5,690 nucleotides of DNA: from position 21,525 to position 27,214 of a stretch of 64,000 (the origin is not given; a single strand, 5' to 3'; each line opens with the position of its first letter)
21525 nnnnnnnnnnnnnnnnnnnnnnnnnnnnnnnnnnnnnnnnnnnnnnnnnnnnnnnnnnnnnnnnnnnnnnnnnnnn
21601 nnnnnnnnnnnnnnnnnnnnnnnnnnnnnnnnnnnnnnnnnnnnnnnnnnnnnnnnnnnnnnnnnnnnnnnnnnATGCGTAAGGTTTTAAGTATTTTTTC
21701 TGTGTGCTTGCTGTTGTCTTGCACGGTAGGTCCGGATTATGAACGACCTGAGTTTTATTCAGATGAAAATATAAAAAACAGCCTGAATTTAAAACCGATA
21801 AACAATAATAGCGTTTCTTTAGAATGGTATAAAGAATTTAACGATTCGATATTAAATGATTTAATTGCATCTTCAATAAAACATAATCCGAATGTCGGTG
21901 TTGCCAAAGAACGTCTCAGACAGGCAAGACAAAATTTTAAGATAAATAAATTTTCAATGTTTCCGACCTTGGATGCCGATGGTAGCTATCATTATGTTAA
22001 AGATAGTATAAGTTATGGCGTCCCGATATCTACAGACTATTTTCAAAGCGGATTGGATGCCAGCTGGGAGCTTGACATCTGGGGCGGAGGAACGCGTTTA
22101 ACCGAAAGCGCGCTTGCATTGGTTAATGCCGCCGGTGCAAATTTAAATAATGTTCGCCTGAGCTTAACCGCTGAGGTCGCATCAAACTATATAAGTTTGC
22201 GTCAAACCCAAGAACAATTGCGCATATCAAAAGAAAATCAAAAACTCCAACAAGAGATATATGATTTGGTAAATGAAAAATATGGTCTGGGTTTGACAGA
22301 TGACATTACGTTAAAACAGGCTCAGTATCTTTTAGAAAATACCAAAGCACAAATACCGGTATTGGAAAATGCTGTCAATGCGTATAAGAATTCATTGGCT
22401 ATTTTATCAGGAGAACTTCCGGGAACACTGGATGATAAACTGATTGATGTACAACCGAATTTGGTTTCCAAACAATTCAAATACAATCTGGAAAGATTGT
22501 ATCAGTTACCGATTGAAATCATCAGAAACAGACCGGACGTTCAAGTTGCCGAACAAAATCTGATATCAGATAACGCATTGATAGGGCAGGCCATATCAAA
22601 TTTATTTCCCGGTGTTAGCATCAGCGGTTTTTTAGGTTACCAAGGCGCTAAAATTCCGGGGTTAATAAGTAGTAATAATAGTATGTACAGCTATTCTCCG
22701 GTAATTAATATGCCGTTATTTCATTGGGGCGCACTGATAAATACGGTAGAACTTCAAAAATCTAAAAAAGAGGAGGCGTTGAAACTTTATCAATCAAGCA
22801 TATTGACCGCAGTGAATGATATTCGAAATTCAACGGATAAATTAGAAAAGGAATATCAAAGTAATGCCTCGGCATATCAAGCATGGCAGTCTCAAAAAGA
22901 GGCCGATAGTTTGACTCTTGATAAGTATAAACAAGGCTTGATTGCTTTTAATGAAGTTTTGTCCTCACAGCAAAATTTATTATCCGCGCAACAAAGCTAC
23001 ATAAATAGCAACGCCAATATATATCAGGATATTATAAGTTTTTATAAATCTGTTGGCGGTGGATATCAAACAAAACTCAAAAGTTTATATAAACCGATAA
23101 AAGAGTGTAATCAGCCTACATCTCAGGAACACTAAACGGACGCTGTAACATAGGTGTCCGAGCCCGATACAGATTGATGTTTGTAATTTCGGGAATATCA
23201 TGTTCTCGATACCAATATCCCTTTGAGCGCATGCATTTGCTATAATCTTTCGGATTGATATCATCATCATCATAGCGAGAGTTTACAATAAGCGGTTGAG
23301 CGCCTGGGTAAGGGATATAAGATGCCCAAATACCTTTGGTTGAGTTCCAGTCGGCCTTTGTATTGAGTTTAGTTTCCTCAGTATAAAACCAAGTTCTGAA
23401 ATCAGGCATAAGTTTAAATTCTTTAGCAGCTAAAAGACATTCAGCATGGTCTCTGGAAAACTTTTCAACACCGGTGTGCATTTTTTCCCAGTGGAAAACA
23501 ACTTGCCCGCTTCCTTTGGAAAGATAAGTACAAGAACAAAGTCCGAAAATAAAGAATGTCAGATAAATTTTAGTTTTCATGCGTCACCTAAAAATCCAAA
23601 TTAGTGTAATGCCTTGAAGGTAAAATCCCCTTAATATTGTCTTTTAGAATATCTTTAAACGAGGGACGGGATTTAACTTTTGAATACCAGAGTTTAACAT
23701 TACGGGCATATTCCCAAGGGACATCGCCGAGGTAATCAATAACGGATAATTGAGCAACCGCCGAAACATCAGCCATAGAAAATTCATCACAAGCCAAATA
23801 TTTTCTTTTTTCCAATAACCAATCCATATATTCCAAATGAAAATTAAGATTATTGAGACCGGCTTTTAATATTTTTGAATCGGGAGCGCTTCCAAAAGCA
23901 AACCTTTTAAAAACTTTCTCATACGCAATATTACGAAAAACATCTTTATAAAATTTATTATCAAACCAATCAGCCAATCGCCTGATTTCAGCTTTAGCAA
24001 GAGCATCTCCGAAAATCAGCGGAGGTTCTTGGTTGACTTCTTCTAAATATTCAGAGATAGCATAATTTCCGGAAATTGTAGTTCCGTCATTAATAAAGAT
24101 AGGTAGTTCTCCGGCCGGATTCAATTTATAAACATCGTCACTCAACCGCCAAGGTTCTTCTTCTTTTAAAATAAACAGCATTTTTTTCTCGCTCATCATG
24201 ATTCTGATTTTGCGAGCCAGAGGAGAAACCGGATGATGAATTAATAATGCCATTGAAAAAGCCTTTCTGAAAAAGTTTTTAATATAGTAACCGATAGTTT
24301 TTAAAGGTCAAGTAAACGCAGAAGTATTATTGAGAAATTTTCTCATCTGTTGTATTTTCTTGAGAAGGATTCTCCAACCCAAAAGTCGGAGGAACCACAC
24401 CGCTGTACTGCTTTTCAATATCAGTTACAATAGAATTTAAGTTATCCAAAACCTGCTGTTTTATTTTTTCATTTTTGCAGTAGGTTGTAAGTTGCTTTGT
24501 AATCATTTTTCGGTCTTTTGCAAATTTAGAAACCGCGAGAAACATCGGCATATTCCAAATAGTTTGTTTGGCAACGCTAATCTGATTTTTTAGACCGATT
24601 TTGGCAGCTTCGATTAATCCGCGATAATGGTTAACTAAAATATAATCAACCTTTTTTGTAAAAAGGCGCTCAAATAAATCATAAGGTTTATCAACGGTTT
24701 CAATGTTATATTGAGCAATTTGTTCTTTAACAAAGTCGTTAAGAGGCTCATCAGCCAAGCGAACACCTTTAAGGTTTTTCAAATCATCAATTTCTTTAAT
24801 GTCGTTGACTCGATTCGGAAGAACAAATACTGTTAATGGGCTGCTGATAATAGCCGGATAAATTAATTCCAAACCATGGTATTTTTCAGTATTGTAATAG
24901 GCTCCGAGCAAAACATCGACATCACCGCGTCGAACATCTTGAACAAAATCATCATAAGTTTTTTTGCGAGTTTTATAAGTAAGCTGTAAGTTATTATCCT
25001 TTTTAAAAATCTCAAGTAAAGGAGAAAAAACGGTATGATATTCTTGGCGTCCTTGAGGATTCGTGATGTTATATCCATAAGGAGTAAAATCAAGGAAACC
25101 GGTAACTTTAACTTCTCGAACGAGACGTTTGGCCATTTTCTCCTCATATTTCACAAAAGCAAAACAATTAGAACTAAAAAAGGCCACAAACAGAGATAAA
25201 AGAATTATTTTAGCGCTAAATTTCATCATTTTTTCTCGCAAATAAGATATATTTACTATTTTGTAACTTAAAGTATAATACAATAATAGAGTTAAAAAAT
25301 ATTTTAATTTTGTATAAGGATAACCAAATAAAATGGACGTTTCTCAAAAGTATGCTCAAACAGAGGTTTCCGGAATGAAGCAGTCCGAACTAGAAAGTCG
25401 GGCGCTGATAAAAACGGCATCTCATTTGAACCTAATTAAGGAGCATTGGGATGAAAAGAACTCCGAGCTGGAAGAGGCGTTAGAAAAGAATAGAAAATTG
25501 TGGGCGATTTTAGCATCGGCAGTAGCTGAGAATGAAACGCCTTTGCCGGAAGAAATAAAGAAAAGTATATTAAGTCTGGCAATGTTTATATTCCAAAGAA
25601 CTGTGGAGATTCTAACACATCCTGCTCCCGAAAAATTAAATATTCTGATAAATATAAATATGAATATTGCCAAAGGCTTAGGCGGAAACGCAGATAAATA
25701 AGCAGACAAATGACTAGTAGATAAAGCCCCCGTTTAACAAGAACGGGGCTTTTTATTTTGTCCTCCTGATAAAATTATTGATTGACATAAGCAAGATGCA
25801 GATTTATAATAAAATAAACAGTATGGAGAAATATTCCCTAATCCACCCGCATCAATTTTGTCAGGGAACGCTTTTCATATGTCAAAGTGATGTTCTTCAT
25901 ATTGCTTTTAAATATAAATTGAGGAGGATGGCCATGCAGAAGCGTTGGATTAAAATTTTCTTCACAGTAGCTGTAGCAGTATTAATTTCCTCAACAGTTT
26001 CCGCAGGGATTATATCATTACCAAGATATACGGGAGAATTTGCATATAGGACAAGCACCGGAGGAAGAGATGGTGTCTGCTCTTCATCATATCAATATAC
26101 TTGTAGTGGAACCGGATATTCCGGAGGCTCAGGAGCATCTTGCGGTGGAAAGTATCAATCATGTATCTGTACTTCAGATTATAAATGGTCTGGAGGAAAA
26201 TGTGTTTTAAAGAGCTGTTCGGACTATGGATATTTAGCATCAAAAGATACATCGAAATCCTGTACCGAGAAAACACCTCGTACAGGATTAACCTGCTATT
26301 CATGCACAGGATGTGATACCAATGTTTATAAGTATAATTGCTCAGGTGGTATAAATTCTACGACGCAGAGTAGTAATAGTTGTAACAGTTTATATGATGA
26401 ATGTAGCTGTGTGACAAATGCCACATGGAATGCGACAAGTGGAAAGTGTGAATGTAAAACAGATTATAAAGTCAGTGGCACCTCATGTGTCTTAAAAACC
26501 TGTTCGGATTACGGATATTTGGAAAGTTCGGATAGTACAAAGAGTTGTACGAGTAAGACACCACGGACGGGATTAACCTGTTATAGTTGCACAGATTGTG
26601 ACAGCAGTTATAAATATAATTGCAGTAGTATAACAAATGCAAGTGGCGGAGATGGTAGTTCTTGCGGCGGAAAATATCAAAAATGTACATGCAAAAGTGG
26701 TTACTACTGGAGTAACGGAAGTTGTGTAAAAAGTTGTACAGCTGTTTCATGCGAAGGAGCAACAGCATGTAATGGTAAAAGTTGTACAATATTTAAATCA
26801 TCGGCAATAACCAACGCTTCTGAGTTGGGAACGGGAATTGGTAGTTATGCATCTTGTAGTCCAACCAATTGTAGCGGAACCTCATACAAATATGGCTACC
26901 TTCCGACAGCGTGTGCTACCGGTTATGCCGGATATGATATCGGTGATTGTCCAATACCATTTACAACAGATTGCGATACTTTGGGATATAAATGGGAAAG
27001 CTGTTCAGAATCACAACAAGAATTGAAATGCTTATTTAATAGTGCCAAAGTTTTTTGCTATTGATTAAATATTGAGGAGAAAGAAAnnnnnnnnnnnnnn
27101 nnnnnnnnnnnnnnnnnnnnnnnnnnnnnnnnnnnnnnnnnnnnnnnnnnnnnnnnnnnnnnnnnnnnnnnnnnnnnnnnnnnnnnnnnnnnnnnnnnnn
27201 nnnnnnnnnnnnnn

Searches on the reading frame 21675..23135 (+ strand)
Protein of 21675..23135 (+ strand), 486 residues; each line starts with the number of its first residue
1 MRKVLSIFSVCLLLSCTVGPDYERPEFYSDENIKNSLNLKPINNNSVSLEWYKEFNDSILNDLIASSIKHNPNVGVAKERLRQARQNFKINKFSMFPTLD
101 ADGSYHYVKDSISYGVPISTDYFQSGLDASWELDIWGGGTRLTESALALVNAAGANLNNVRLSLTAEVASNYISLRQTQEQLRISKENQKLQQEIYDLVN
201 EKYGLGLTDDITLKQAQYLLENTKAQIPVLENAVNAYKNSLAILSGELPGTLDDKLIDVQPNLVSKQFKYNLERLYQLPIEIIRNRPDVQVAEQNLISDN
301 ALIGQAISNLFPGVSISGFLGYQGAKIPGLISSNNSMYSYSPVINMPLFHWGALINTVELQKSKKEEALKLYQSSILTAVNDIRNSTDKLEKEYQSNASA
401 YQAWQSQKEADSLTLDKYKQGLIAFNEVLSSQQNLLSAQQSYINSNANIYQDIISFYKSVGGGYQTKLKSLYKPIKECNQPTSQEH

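Call 89: search_protein_families(library=pfam, proteins=[window:21675-23135:+], max_evalue=0.00001)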
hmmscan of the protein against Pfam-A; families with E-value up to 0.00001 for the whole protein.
window:21675-23135:+ (486 aa): 1 family
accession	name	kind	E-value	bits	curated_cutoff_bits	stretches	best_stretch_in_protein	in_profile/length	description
PF02321.23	OEP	-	1.6e-40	139.3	22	2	60-246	1-187/187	Outer membrane efflux protein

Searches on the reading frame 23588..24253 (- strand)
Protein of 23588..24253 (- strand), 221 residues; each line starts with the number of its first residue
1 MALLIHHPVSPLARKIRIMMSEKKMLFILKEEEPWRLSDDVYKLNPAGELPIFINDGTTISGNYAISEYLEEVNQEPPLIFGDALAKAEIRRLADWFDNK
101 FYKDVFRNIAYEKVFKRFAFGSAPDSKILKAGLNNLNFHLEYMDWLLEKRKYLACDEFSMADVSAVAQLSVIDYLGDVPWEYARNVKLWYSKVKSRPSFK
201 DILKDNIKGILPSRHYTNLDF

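Call 89: search_protein_families(library=pfam, proteins=[window:23588-24253:-], max_evalue=0.00001)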
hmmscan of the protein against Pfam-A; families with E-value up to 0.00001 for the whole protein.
window:23588-24253:- (221 aa): 2 families
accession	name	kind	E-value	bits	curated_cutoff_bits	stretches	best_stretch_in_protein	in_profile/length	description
PF13409.12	GST_N_2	-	4.1e-09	37.4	25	1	10-72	2-69/70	Glutathione S-transferase, N-terminal domain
PF13417.12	GST_N_3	-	7.5e-08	33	22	1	4-77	1-74/75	Glutathione S-transferase, N-terminal domain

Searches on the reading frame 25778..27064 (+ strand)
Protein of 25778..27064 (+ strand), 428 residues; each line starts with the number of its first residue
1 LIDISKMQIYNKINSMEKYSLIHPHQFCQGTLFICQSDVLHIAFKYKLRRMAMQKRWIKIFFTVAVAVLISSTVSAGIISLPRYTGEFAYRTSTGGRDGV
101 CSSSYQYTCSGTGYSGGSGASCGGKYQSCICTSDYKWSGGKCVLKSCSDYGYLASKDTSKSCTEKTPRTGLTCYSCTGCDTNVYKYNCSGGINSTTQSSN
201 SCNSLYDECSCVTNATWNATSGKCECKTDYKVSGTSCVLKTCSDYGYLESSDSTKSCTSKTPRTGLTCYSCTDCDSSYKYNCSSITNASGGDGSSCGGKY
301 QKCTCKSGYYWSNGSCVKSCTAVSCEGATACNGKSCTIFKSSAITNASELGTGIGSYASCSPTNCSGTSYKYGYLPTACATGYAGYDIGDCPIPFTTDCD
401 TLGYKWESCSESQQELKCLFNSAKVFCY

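Call 8: search_protein_families(library=ncbifam, proteins=[window:25778-27064:+], max_evalue=1)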
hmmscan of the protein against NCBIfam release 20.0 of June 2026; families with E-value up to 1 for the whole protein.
window:25778-27064:+ (428 aa): 0 families

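Call 44: search_protein_families(library=pfam, proteins=[window:25778-27064:+], max_evalue=0.01)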
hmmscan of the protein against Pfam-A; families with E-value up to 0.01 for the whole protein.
window:25778-27064:+ (428 aa): 0 families

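Call 81: find_homologous_proteins(query=window:25931-27064:+, max_evalue=0.001)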
Query window:25931-27064:+ (377 aa): 303 proteins with E <= 0.001 among 2164 candidates; the best 120 are listed.
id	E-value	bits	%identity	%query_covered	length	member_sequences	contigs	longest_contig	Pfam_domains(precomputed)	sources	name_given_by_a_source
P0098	4.6e-244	828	100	100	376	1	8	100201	-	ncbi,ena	-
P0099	2.6e-149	516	62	100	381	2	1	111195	-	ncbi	-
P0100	3.1e-146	506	70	91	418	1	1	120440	-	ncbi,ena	-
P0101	2.4e-138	480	63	98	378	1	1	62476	-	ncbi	-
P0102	1.1e-129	451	58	99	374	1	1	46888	-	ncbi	-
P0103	2.7e-116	407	52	99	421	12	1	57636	-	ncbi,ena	-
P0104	3.7e-114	400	49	99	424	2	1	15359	-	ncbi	-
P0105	2.7e-110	387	51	99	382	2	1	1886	-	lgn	-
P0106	5.1e-106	373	51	100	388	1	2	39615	-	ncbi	-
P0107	7.4e-87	310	52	89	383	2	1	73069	-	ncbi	-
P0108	2.6e-74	269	39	99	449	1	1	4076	-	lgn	-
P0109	3.2e-73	265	47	88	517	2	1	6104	-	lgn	-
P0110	4.0e-72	262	60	46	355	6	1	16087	-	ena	-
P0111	2.6e-71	259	60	46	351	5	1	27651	-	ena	-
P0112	1.2e-69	254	50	72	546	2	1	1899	-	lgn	-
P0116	4.0e-43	166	68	31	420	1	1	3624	PF07699.20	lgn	-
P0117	4.4e-36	143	37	62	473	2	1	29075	PF07603.18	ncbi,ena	-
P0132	4.6e-27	113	58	10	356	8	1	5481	PF07603.18,PF05689.19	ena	-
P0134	2.0e-26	111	30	58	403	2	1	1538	PF07603.18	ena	-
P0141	1.1e-24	106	32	63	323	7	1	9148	PF07603.18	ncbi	-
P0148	2.3e-22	98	32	59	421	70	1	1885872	-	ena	-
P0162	2.1e-20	92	33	11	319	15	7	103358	-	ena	-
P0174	8.7e-19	86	60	13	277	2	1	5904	-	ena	-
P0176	1.1e-18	86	64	12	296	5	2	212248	-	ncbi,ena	-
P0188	1.0e-17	83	69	10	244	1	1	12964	PF07603.18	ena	-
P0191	1.8e-17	82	53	11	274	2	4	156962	PF07603.18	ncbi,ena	-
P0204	8.3e-17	80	62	13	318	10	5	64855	-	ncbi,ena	-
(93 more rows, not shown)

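Call 83: search_protein_families(library=pfam, proteins=[P0116, P0174, P0188, P0134, P0132, P0117, P0148, P0100], max_evalue=0.1)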
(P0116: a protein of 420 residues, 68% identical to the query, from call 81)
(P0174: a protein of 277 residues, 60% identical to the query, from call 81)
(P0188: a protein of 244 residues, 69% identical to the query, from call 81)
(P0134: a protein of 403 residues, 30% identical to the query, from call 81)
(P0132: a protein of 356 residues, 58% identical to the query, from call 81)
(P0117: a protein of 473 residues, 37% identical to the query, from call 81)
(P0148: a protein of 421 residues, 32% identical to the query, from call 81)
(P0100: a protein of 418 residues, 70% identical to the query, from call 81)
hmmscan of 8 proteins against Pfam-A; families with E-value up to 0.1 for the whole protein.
P0116 (420 aa): 2 families
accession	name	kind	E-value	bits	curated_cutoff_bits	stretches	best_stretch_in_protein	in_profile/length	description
PF07699.19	Ephrin_rec_like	-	1.8e-14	53.7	23.1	2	218-265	1-47/48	Tyrosine-protein kinase ephrin type A/B receptor-like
PF23091.2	TNFR_ELAPOR1_6th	-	0.01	16.2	33.2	1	225-254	11-38/41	ELAPOR1-like, TNF receptor-like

P0174 (277 aa): 2 families
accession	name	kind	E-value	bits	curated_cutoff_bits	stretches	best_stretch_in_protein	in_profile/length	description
PF25387.1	ADGRF3_N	-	0.0085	16.9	31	1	67-90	2-28/60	ADGRF3-like, N-terminal domain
PF07603.17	Lcl_C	-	0.033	14.9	34.9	1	179-273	26-115/117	Lcl C-terminal domain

P0188 (244 aa): 2 families
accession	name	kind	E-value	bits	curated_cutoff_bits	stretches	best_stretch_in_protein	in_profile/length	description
PF07603.17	Lcl_C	-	5.7e-08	33.5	34.9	1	149-240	21-116/117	Lcl C-terminal domain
PF05689.17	InvE_AD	-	0.0012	19.7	32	1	151-228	53-125/136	Adhesion domain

P0134 (403 aa): 1 family
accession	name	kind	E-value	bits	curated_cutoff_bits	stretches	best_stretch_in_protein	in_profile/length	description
PF07603.17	Lcl_C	-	8.8e-08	32.9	34.9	1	307-399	20-116/117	Lcl C-terminal domain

P0132 (356 aa): 2 families
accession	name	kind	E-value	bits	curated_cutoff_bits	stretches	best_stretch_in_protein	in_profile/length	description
PF07603.17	Lcl_C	-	2.6e-10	41.1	34.9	1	259-352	20-116/117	Lcl C-terminal domain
PF05689.17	InvE_AD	-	5.2e-05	24.1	32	1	263-349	49-133/136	Adhesion domain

P0117 (473 aa): 2 families
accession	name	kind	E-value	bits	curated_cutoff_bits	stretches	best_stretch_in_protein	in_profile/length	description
PF07603.17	Lcl_C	-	8.2e-07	29.8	34.9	1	331-470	8-116/117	Lcl C-terminal domain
PF25387.1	ADGRF3_N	-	0.0011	19.8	31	1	263-302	4-45/60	ADGRF3-like, N-terminal domain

P0148 (421 aa): 2 families
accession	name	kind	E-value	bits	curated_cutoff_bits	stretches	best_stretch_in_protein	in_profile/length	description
PF25387.1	ADGRF3_N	-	0.038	14.9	31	1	221-241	10-30/60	ADGRF3-like, N-terminal domain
PF07603.17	Lcl_C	-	0.055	14.2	34.9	0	330-418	27-116/117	Lcl C-terminal domain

P0100 (418 aa): 0 families

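Call 86: search_protein_families(library=ncbifam, proteins=[P0132, P0134, P0117, P0100], max_evalue=0.1)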
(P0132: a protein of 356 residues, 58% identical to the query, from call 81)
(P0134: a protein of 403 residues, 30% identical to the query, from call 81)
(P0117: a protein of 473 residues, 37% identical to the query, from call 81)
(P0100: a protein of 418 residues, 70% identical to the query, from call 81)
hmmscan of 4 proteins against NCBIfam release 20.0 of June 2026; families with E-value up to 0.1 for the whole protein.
P0132 (356 aa): 1 family
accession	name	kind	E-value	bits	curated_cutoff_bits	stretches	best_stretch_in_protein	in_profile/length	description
NF001312.0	PRK00258.1-4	equivalog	0.087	12.1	295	0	271-344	59-128/285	shikimate dehydrogenase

P0134 (403 aa): 0 families

P0117 (473 aa): 0 families

P0100 (418 aa): 0 families

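Call 87: list_cluster_members(proteins=[P0132, P0134, P0117, P0148, P0162, P0176, P0191, P0204, P0141, P0100])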
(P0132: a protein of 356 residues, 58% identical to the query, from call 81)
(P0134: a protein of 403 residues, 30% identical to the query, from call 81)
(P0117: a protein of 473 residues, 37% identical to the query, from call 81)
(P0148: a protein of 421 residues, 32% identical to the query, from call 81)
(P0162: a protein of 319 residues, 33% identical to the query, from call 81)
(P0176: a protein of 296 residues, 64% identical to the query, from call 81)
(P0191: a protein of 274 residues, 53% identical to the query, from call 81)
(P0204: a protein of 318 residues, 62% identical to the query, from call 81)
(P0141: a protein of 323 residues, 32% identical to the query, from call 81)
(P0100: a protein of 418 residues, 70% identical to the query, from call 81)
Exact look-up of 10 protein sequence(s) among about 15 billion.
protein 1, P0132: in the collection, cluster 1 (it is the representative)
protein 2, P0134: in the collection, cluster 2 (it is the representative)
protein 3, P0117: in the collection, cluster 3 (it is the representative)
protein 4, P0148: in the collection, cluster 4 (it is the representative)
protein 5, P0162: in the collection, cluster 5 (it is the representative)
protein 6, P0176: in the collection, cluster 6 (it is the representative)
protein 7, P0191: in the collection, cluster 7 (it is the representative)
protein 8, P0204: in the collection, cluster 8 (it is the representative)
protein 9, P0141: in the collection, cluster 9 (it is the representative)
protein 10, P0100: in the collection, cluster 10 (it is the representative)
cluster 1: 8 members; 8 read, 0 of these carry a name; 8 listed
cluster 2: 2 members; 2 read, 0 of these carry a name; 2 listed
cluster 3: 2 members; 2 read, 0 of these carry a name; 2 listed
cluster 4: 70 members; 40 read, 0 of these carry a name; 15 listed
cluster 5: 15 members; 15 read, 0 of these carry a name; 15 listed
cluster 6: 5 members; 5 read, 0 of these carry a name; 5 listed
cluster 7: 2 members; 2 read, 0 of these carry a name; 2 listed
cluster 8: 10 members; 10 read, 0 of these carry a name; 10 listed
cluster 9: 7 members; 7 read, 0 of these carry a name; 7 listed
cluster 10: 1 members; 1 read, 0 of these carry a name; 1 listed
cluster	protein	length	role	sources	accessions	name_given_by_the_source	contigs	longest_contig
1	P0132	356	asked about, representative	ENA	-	-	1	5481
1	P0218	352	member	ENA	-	-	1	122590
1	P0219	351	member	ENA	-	-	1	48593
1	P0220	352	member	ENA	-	-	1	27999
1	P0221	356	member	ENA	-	-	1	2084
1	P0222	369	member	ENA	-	-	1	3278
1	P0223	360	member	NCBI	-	-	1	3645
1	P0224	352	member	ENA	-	-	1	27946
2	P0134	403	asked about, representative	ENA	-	-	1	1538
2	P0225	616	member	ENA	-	-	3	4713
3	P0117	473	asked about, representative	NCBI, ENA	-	-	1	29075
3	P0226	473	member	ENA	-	-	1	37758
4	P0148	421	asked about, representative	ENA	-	-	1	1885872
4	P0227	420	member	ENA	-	-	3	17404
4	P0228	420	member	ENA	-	-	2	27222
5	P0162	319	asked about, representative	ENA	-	-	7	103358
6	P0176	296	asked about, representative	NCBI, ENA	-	-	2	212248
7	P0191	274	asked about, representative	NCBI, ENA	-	-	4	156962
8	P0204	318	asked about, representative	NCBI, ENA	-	-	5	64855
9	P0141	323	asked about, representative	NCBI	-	-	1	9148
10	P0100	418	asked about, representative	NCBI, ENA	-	-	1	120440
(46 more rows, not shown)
